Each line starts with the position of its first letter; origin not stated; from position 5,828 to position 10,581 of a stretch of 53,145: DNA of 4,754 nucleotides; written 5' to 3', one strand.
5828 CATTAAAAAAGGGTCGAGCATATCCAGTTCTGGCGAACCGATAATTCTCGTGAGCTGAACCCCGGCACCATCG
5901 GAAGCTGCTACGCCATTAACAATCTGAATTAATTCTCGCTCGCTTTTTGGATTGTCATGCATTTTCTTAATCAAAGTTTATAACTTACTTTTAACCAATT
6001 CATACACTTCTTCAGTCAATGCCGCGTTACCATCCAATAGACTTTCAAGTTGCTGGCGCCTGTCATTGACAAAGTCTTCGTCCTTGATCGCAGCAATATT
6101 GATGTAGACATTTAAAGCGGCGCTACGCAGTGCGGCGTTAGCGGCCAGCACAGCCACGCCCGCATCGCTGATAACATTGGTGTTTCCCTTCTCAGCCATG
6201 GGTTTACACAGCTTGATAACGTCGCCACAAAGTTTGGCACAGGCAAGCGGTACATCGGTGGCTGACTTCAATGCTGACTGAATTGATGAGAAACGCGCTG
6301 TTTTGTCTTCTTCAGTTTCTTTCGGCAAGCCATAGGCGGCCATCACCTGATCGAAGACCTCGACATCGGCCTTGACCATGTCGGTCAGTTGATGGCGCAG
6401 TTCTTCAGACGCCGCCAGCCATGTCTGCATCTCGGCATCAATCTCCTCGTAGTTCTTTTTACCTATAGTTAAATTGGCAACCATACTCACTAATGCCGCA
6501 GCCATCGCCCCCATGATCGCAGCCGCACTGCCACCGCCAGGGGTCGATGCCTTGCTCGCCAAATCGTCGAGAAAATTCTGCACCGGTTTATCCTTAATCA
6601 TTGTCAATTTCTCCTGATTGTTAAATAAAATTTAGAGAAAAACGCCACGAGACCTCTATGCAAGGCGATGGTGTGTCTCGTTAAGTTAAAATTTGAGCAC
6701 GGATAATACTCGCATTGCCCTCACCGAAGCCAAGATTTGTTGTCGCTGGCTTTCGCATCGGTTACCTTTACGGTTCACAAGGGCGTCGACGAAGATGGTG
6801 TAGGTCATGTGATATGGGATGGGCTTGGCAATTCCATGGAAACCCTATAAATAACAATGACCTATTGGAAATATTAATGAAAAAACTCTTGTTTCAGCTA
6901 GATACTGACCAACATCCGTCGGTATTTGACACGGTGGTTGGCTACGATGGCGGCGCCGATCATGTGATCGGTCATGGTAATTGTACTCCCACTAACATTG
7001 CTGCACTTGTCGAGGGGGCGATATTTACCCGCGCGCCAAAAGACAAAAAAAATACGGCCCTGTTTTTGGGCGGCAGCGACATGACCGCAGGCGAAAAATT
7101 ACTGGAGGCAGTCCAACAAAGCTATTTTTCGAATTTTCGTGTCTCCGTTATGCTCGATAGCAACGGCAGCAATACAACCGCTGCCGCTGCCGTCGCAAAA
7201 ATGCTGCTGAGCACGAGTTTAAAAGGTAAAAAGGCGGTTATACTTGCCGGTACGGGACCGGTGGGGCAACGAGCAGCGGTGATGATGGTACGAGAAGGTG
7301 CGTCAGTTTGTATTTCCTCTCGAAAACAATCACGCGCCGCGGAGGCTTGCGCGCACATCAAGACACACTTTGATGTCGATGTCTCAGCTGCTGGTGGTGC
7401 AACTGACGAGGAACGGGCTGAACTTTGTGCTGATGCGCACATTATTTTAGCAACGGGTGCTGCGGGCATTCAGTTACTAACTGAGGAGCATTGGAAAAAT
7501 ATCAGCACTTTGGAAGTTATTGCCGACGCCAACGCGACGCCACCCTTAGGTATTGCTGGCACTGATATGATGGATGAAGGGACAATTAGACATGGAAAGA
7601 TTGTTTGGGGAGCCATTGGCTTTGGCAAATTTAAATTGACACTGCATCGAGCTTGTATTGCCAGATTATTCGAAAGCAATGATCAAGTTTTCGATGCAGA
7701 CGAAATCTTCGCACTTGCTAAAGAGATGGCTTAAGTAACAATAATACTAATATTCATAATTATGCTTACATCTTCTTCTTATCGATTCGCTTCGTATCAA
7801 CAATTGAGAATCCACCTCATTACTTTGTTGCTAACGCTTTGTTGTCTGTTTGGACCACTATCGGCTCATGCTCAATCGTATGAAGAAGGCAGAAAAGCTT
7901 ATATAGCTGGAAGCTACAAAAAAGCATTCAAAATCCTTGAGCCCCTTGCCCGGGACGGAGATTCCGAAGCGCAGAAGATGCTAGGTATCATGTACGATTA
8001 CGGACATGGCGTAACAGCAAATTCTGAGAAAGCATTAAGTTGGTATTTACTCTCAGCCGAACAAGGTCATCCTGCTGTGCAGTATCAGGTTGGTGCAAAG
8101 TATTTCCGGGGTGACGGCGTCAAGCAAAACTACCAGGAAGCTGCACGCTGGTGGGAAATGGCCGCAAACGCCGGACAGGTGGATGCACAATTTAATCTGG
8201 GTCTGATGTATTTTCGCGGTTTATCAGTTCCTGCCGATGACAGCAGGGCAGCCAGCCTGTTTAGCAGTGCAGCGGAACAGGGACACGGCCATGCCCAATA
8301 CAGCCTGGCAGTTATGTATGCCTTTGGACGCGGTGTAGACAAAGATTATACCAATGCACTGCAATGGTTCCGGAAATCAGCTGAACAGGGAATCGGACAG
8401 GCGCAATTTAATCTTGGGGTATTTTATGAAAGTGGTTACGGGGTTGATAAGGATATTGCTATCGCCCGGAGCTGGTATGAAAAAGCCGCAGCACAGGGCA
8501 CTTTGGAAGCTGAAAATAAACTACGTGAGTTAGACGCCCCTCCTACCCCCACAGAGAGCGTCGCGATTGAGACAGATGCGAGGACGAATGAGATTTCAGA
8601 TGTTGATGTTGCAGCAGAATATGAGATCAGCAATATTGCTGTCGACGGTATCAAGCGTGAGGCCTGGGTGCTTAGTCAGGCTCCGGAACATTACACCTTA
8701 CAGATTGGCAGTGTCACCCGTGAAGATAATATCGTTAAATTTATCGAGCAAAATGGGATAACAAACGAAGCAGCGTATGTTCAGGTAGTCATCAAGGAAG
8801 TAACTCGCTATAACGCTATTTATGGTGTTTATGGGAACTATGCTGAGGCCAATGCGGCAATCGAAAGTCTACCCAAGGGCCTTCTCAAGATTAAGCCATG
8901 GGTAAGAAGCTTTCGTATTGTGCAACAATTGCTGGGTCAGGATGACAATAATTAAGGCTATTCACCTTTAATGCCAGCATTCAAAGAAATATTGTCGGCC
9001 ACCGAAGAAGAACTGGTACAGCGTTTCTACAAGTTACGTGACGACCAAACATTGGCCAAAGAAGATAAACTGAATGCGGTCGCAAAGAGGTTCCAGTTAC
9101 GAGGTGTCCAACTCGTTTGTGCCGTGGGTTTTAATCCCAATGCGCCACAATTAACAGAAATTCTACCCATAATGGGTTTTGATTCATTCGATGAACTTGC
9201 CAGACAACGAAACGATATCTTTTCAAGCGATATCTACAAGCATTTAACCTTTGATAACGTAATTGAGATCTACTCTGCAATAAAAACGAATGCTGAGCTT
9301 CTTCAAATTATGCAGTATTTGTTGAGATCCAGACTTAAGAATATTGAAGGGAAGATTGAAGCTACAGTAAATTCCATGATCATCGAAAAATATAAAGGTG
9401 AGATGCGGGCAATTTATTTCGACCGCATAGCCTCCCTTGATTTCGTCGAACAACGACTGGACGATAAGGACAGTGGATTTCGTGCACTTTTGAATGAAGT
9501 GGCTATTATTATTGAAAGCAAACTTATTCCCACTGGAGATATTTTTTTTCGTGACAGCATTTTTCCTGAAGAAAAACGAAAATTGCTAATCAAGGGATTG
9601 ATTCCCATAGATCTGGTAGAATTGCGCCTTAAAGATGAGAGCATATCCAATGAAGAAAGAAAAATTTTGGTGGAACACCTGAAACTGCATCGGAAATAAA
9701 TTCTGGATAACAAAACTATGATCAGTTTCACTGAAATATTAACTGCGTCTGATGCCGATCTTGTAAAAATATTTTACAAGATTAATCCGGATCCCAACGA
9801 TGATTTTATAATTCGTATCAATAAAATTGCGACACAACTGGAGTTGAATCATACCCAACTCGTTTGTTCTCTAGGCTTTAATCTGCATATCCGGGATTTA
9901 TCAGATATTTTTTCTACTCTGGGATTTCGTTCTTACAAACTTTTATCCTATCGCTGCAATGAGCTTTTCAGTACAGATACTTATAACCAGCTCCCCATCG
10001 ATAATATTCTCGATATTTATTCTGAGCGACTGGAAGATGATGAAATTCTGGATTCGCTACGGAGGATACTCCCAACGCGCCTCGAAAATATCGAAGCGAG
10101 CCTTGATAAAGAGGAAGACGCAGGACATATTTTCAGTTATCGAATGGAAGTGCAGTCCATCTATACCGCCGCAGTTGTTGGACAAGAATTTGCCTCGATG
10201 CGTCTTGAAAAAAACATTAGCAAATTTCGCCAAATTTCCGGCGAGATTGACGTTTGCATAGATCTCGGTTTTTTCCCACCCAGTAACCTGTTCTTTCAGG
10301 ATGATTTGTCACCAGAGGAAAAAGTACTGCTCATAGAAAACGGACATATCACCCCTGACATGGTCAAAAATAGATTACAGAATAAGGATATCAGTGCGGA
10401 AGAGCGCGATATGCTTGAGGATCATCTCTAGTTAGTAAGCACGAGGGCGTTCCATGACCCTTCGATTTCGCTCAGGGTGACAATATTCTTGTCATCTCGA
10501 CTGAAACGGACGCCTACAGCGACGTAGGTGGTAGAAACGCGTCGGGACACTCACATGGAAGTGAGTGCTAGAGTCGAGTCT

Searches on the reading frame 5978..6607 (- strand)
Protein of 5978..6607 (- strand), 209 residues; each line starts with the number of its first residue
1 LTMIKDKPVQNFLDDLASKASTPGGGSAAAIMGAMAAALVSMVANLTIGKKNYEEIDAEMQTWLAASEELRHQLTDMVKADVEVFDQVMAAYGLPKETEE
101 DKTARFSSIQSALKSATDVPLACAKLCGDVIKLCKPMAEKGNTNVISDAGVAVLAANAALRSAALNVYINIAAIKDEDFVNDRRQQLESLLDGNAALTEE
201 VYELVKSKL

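Call 19: search_protein_families(library=pfam, proteins=[window:5978-6607:-])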
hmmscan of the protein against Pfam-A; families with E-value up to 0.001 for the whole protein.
window:5978-6607:- (209 aa): 1 family
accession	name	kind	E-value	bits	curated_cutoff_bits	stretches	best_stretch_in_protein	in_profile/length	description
PF04961.17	FTCD_C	-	1.2e-70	237.4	24.5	1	9-188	2-181/182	Formiminotransferase-cyclodeaminase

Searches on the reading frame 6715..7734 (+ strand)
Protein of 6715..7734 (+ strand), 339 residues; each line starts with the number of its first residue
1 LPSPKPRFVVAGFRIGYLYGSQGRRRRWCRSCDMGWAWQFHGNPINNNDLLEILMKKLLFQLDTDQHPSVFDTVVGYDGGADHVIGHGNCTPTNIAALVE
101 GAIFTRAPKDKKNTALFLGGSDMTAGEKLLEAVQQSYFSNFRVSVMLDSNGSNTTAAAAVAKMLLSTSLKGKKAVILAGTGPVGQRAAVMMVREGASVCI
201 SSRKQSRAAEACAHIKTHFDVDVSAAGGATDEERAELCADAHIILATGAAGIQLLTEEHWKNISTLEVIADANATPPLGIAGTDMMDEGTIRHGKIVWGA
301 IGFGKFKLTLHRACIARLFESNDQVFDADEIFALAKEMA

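Call 9: search_protein_families(library=pfam, proteins=[window:6715-7734:+])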
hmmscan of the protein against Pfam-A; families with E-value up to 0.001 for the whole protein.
window:6715-7734:+ (339 aa): 1 family
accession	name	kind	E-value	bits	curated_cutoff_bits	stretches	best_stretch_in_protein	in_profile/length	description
PF09176.16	Mpt_N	-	9.7e-31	106.2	27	1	70-150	1-81/81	Methylene-tetrahydromethanopterin dehydrogenase, N-terminal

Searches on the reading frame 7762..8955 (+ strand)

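Call 9: search_protein_families(library=pfam, proteins=[window:7762-8955:+])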
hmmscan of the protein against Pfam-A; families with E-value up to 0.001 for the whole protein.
window:7762-8955:+ (397 aa): 3 families
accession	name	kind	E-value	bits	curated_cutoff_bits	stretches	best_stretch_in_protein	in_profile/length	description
PF08238.18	Sel1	-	2.2e-51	170.9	30.7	5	213-246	2-35/36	Sel1 repeat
PF05036.18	SPOR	-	8.9e-10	39.2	21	1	307-382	1-75/76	SPOR domain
PF23310.1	TPR_27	-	3.4e-05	23.9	27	0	164-207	49-92/110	Plant tetratrico peptide repeats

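Call 95: search_protein_families(library=ncbifam, proteins=[window:7762-8955:+], max_evalue=0.01)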
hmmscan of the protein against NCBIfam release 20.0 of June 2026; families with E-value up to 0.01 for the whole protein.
window:7762-8955:+ (397 aa): 6 families
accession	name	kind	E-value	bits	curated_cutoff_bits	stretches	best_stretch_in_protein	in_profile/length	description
NF033786.1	phenyl_MerG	equivalog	7.6e-29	101.2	350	3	107-190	68-159/217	phenylmercury resistance protein MerG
NF047621.1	FlgprotMotXVib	equivalog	2.5e-14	53.3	330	3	182-257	78-153/211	flagellar protein MotX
NF038194.1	AlgK_TPR_lipo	equivalog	4.6e-12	45.3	700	1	58-202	254-395/448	alginate biosynthesis TPR repeat lipoprotein AlgK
NF045484.1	TransRegExoR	equivalog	4.3e-11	42.6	450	1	164-221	63-120/267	exopolysaccharide production regulator ExoR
NF008153.0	PRK10905.1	equivalog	7.8e-06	25.3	256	1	272-389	302-421/424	cell division protein DamX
NF040959.1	MamA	equivalog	0.00022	20.8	200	1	37-149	37-148/204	magnetosome protein MamA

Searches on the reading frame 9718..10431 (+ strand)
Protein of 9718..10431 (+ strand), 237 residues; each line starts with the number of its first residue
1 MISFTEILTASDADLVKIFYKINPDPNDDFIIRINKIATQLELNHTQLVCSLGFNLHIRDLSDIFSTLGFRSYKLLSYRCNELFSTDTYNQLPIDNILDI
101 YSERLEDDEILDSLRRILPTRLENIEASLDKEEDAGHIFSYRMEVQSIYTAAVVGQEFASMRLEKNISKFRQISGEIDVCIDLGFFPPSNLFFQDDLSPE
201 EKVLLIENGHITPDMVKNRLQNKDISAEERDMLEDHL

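Call 9: search_protein_families(library=pfam, proteins=[window:9718-10431:+])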
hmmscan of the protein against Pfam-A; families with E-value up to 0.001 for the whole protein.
window:9718-10431:+ (237 aa): 0 families

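Call 12: find_encoding_contigs(protein=window:9718-10431:+, flank=10000, max_places=10)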
Protein window:9718-10431:+ (237 aa): 2 contigs read that carry it; 2 places shown.
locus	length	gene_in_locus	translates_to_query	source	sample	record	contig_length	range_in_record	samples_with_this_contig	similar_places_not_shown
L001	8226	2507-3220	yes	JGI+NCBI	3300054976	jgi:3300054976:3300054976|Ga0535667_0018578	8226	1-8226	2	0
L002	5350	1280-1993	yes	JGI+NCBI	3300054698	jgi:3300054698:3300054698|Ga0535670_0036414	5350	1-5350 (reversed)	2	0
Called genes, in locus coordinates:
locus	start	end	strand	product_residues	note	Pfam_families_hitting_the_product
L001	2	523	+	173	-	?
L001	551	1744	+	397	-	PF08238:Sel1, PF05036:SPOR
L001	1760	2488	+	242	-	-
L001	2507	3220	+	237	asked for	-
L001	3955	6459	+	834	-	PF07715:Plug, PF00593:TonB_dep_Rec_b-barrel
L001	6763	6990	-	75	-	PF07589:PEP_exosort_dom (weak)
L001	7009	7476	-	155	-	-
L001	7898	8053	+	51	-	-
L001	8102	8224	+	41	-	?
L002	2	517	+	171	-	PF05036:SPOR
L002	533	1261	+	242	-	-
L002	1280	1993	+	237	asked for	-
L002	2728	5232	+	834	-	PF07715:Plug, PF00593:TonB_dep_Rec_b-barrel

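Call 95: search_protein_families(library=ncbifam, proteins=[window:9718-10431:+], max_evalue=0.01)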
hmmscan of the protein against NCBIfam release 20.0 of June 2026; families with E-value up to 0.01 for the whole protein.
window:9718-10431:+ (237 aa): 0 families
